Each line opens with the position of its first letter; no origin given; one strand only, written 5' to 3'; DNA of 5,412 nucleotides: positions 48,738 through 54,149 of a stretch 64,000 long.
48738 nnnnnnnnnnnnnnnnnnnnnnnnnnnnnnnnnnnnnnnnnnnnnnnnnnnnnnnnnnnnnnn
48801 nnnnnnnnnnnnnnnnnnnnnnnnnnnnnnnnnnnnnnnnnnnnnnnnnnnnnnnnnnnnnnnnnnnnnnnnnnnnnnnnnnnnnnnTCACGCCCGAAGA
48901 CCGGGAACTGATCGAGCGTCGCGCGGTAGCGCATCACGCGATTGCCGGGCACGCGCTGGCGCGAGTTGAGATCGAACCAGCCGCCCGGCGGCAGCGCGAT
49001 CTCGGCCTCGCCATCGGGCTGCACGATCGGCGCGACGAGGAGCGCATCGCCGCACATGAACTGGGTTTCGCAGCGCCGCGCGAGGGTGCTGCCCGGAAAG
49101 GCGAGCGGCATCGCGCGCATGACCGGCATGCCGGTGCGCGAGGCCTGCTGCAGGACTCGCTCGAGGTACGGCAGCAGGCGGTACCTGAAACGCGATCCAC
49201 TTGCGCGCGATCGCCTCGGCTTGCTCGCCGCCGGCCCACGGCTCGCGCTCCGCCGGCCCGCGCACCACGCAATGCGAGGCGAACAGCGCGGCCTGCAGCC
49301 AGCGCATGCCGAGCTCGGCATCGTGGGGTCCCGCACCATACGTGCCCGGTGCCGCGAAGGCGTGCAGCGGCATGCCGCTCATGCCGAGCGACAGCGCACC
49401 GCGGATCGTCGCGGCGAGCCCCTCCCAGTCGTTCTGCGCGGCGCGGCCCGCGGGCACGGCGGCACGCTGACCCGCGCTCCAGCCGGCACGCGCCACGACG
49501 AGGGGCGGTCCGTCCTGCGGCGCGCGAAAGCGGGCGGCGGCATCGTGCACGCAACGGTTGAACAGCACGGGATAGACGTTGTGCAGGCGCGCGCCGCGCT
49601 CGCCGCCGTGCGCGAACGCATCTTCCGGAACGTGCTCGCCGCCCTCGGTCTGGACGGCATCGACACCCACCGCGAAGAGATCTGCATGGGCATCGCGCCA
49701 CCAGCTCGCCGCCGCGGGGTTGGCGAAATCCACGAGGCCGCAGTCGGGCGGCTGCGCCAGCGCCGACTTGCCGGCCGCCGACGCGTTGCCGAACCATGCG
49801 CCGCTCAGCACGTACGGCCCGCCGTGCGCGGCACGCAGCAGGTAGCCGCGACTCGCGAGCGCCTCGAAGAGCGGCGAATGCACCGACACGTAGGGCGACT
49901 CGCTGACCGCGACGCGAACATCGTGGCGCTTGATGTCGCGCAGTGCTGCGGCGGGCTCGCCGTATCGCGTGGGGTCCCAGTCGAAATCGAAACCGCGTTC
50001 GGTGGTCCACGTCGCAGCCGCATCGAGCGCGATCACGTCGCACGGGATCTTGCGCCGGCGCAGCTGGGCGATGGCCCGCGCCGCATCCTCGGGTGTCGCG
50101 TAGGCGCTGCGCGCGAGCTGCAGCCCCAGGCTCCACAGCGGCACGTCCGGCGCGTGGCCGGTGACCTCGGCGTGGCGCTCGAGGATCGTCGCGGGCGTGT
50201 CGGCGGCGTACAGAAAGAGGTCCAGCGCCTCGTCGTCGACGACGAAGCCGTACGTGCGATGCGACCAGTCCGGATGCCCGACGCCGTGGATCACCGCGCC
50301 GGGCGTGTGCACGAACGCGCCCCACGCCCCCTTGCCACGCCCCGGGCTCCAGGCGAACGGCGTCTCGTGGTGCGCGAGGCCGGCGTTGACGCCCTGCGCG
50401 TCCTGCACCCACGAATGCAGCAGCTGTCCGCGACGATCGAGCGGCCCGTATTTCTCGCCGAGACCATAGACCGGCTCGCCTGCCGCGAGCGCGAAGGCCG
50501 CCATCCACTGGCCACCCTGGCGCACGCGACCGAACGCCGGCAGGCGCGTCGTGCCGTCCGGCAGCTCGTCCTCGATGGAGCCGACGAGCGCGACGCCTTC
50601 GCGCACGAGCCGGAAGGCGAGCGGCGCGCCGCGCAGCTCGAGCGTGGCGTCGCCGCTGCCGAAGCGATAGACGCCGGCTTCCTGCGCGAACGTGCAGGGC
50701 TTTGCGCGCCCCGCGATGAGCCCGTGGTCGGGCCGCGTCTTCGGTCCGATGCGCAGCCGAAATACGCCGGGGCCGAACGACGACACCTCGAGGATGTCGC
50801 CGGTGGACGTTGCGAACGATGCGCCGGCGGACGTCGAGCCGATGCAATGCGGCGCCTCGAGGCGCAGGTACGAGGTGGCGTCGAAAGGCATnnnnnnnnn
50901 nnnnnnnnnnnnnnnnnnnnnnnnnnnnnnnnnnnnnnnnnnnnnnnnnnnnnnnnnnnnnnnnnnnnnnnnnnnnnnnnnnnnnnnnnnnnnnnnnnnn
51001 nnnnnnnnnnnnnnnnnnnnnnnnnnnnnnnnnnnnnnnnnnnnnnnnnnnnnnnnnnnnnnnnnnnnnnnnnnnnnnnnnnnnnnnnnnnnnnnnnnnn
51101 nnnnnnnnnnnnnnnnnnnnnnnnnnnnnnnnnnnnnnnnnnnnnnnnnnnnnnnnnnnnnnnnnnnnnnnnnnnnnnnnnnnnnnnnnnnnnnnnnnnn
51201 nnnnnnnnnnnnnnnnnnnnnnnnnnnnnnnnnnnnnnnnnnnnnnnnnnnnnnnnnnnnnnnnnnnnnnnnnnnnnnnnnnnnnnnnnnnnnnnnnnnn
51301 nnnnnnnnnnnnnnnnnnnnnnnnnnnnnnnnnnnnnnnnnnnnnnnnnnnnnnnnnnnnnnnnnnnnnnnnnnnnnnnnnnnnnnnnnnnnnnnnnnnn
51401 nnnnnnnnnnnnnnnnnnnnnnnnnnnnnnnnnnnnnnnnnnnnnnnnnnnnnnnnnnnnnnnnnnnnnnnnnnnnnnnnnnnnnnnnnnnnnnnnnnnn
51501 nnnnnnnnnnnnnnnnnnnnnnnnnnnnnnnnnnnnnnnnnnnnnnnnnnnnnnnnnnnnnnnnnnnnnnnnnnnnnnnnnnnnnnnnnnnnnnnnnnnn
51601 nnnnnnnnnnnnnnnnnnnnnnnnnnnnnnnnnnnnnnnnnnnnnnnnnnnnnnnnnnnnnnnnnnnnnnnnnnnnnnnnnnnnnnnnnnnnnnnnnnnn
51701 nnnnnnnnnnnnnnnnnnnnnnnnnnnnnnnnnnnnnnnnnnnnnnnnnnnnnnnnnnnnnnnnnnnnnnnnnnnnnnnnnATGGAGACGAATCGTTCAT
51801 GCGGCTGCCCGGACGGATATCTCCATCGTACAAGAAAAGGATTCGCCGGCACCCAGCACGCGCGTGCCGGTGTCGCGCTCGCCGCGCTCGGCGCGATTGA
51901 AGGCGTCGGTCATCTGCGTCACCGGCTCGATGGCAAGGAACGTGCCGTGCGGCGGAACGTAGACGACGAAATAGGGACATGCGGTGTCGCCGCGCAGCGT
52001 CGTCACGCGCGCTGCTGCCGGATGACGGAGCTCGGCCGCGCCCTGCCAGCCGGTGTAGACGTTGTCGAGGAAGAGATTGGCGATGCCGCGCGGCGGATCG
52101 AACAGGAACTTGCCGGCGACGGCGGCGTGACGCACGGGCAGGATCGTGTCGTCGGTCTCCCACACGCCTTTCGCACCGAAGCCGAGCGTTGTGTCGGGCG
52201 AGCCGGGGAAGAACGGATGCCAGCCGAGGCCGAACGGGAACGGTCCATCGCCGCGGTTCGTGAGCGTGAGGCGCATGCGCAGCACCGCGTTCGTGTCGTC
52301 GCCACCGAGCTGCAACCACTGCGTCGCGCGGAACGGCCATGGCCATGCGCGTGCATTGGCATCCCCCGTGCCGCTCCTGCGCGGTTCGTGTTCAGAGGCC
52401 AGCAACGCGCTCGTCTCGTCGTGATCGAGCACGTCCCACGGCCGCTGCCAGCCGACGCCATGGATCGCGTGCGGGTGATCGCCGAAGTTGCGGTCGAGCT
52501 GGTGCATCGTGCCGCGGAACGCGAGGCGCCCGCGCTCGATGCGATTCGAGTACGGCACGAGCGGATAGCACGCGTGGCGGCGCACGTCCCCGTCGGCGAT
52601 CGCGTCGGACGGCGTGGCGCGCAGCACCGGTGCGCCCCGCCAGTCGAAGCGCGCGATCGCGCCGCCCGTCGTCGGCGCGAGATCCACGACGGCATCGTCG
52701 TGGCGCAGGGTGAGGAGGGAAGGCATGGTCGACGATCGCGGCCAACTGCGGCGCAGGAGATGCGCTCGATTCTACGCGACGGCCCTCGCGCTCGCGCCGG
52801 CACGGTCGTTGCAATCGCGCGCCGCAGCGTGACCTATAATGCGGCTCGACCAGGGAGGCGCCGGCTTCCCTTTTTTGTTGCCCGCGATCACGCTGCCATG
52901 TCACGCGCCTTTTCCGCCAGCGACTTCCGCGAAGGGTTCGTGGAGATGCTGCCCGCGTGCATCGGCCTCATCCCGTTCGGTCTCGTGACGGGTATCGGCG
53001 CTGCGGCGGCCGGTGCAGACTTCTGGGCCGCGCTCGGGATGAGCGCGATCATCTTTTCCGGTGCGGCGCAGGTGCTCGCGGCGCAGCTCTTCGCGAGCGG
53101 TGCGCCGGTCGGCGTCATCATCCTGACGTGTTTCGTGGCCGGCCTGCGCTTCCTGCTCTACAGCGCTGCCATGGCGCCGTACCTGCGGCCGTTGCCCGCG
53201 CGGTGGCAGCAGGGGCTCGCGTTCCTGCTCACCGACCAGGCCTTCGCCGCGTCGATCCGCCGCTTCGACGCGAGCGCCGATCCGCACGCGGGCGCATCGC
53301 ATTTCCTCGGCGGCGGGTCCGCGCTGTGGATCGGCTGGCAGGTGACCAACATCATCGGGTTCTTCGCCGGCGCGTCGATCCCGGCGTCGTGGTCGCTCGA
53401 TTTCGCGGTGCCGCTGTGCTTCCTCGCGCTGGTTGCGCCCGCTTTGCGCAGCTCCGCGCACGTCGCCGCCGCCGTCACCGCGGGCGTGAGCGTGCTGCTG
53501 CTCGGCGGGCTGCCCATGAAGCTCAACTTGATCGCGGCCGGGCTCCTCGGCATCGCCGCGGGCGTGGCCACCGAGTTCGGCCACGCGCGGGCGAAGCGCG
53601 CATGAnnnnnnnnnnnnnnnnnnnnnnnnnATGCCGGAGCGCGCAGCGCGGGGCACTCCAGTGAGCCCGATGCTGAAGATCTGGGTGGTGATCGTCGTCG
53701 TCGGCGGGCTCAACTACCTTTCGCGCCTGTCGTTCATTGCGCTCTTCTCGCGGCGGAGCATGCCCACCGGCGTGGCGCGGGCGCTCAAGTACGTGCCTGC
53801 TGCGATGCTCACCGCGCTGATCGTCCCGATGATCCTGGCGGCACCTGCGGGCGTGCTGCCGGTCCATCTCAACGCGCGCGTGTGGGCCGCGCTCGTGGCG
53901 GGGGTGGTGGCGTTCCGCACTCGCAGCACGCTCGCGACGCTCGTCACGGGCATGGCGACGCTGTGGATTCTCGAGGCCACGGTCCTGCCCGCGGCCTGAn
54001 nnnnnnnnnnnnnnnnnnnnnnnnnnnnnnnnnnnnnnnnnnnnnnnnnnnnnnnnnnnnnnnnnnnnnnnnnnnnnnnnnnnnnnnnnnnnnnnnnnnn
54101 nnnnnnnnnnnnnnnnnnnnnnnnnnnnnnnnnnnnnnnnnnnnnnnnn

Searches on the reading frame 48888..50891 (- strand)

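Call 67: search_protein_families(library=pfam, proteins=[window:48888-50891:-], max_evalue=0.001)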
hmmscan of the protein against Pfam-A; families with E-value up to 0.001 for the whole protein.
window:48888-50891:- (667 aa): 2 families
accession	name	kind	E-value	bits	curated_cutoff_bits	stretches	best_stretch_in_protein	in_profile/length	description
PF01055.32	Glyco_hydro_31_2nd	-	3.3e-49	168.4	23.5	1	249-568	3-317/328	Glycosyl hydrolases family 31 TIM-barrel domain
PF13802.12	Gal_mutarotas_2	-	6.7e-12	46.5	27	1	34-198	2-179/184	Glycosyl hydrolase 31 N-terminal galactose mutarotase-like domain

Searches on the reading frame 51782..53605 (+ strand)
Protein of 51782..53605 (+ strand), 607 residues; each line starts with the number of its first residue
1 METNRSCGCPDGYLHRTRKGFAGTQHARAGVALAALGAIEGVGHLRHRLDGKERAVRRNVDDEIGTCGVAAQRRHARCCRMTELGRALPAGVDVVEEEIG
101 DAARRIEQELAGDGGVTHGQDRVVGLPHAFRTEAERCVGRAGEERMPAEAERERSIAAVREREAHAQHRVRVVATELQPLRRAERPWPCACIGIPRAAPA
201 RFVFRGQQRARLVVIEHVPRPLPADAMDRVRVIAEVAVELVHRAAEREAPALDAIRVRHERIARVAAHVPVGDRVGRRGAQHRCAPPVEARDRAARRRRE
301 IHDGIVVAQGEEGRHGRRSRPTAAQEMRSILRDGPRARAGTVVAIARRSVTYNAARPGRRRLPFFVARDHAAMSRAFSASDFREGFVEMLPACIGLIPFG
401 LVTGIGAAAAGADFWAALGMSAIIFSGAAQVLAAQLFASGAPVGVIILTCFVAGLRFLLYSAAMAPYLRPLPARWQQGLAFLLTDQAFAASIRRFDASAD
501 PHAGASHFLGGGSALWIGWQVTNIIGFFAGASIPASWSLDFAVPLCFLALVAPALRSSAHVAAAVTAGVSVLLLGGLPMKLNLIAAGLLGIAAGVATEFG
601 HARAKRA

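Call 3: search_protein_families(library=pfam, proteins=[window:51782-53605:+], max_evalue=0.01)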
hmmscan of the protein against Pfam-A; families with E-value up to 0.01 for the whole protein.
window:51782-53605:+ (607 aa): 1 family
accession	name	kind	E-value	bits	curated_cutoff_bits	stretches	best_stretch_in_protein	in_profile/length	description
PF03591.19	AzlC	-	1.9e-31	109.7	32.1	1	391-533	1-137/137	AzlC protein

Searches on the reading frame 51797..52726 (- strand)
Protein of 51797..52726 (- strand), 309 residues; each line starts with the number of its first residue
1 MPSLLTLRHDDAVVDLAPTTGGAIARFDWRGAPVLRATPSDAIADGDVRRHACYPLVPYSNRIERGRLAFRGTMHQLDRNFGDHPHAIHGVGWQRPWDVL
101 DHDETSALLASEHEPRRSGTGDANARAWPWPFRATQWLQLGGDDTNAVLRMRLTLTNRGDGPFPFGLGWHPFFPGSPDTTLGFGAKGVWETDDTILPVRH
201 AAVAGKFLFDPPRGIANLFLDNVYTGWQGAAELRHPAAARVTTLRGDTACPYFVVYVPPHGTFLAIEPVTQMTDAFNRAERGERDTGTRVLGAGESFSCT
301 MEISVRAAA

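Call 67: search_protein_families(library=pfam, proteins=[window:51797-52726:-], max_evalue=0.001)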
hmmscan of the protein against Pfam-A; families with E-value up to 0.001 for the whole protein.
window:51797-52726:- (309 aa): 1 family
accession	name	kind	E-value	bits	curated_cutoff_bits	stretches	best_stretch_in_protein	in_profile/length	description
PF01263.26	Aldose_epim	-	1.8e-33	116.7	27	1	4-303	2-298/299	Aldose 1-epimerase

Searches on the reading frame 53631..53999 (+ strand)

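Call 3: search_protein_families(library=pfam, proteins=[window:53631-53999:+], max_evalue=0.01)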
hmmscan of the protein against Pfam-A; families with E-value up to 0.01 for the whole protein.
window:53631-53999:+ (122 aa): 1 family
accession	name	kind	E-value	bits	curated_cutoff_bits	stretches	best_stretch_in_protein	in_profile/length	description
PF05437.17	AzlD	-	1.3e-22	80.2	23.7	1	17-114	1-98/99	Branched-chain amino acid transport protein (AzlD)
